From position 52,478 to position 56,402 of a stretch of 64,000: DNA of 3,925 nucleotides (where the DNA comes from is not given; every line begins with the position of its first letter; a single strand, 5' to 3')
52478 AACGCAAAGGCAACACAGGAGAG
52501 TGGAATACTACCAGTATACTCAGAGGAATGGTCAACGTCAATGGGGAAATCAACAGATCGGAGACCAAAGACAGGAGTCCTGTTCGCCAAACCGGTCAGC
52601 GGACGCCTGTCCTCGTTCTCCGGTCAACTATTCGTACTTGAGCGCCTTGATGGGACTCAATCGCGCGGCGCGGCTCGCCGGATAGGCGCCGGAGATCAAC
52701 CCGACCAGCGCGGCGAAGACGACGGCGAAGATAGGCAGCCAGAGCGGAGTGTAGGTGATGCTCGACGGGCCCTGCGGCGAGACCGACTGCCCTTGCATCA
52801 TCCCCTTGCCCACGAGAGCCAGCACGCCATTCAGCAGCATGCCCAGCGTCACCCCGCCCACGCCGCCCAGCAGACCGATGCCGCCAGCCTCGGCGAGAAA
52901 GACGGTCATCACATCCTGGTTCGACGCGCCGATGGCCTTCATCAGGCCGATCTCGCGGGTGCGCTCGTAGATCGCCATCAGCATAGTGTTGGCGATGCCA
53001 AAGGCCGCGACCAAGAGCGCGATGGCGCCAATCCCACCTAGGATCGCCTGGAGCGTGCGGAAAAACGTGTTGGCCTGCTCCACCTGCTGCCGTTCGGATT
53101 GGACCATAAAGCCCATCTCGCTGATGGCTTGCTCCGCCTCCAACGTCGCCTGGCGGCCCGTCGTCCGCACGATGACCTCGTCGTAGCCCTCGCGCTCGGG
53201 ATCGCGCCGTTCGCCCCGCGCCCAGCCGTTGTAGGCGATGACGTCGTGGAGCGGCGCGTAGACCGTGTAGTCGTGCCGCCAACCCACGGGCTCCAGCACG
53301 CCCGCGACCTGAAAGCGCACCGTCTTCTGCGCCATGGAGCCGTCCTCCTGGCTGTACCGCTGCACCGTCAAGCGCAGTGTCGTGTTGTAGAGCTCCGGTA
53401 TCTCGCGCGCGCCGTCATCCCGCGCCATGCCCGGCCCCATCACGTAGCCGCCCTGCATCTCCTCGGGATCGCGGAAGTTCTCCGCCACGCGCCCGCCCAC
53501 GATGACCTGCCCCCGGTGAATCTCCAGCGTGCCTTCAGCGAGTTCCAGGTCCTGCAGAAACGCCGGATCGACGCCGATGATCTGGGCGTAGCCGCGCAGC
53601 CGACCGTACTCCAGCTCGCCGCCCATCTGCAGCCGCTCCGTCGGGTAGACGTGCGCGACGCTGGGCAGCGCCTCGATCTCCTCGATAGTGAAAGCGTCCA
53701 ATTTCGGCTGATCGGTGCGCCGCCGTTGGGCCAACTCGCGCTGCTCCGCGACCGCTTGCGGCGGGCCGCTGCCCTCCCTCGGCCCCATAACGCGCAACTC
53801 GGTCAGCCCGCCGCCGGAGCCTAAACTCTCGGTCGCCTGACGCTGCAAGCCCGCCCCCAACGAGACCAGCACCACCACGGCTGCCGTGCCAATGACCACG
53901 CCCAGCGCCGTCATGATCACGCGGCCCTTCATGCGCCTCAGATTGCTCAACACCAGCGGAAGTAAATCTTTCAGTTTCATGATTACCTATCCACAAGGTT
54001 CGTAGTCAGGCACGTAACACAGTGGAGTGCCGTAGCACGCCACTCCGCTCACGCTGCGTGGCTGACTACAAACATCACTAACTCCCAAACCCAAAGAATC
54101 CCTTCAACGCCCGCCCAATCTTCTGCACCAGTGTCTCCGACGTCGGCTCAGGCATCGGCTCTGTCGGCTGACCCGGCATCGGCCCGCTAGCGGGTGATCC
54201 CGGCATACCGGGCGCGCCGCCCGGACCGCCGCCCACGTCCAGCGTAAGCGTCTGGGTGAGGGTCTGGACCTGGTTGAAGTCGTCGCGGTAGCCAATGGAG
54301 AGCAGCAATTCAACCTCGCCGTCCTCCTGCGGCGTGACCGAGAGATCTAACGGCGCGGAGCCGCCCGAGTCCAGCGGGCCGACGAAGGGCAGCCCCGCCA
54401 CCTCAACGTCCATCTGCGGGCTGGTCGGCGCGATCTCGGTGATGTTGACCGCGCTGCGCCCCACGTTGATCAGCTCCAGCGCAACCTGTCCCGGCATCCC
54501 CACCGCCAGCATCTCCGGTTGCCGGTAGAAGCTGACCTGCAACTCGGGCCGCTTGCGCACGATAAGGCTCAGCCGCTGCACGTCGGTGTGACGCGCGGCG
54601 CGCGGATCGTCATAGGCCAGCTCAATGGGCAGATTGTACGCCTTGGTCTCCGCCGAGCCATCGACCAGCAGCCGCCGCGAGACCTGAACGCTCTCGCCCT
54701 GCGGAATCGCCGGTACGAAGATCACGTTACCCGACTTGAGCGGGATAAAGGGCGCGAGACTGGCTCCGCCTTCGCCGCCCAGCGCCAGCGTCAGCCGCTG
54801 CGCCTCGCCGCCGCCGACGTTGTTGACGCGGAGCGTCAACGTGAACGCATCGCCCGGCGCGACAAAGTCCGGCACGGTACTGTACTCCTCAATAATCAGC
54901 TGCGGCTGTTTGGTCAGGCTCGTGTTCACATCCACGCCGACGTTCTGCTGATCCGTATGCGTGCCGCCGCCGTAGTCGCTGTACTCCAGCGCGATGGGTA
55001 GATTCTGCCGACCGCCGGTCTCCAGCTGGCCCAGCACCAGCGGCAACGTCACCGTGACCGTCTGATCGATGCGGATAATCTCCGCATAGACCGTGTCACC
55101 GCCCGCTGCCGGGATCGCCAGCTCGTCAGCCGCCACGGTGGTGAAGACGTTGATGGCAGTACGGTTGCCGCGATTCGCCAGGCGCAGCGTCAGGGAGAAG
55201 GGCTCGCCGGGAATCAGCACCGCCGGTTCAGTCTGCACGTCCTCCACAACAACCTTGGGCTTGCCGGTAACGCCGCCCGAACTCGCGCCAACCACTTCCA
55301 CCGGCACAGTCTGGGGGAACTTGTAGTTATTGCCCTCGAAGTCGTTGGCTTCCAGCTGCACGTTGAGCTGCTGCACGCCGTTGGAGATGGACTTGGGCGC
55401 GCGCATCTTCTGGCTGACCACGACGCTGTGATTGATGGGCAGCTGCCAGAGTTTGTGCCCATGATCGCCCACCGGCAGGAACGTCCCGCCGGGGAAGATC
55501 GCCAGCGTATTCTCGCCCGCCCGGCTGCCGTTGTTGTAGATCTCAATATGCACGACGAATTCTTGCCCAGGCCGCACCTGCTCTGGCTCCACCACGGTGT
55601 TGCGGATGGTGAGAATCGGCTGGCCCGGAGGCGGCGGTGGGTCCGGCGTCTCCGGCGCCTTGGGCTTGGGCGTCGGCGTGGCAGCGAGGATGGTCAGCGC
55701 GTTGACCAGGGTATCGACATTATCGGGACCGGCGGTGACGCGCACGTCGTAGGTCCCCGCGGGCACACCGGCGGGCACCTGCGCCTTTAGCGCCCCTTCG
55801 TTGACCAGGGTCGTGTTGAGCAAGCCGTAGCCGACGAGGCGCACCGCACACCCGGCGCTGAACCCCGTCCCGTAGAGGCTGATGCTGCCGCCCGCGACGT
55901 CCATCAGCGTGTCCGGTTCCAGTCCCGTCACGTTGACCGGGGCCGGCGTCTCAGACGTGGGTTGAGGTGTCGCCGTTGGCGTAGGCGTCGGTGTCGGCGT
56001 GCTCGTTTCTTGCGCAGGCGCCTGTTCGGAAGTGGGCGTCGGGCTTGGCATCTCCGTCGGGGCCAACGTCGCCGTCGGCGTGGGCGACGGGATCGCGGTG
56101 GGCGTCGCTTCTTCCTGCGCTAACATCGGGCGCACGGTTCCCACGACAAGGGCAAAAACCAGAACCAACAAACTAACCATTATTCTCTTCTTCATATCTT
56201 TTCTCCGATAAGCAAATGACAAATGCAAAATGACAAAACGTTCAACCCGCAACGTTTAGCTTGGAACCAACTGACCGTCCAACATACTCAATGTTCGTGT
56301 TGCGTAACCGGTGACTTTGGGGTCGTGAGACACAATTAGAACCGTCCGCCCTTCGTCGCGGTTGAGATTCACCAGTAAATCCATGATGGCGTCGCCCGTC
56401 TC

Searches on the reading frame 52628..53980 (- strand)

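Call 16: search_protein_families(library=pfam, proteins=[window:52628-53980:-], max_evalue=0.00001)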
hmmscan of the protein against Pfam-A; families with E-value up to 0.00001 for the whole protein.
window:52628-53980:- (450 aa): 2 families
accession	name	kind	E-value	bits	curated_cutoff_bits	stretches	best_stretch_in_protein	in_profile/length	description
PF02687.27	FtsX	-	7.1e-21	74.9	25.5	1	317-443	3-120/120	FtsX-like permease C-terminal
PF12704.14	MacB_PCD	-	3.9e-18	66.9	27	1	22-287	2-205/207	MacB-like periplasmic core domain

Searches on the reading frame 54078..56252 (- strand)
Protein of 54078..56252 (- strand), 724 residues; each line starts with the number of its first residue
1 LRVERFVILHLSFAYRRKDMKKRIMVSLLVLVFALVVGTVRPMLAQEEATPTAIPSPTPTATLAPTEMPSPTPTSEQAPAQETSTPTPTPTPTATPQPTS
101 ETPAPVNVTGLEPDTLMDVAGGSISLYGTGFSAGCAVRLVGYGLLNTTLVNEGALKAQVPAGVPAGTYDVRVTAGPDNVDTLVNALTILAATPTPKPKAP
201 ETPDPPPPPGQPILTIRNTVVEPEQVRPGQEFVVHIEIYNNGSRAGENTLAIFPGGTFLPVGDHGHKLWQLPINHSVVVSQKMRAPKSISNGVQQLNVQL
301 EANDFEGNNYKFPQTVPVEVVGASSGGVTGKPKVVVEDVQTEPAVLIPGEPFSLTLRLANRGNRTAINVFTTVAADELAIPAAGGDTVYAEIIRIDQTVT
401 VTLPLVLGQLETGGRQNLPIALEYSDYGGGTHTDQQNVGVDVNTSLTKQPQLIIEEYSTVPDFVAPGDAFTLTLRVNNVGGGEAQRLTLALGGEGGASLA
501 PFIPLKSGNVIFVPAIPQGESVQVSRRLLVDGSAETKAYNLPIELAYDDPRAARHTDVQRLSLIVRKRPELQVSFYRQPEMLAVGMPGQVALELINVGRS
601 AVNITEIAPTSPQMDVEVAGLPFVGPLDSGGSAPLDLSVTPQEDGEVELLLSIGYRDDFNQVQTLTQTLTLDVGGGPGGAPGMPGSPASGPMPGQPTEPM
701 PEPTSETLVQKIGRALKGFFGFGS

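Call 16: search_protein_families(library=pfam, proteins=[window:54078-56252:-], max_evalue=0.00001)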
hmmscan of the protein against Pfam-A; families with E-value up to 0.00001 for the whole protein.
window:54078-56252:- (724 aa): 1 family
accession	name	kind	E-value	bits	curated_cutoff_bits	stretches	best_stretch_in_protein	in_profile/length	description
PF07705.17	CARDB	-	5e-10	39.9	22.7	0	449-525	1-66/101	CARDB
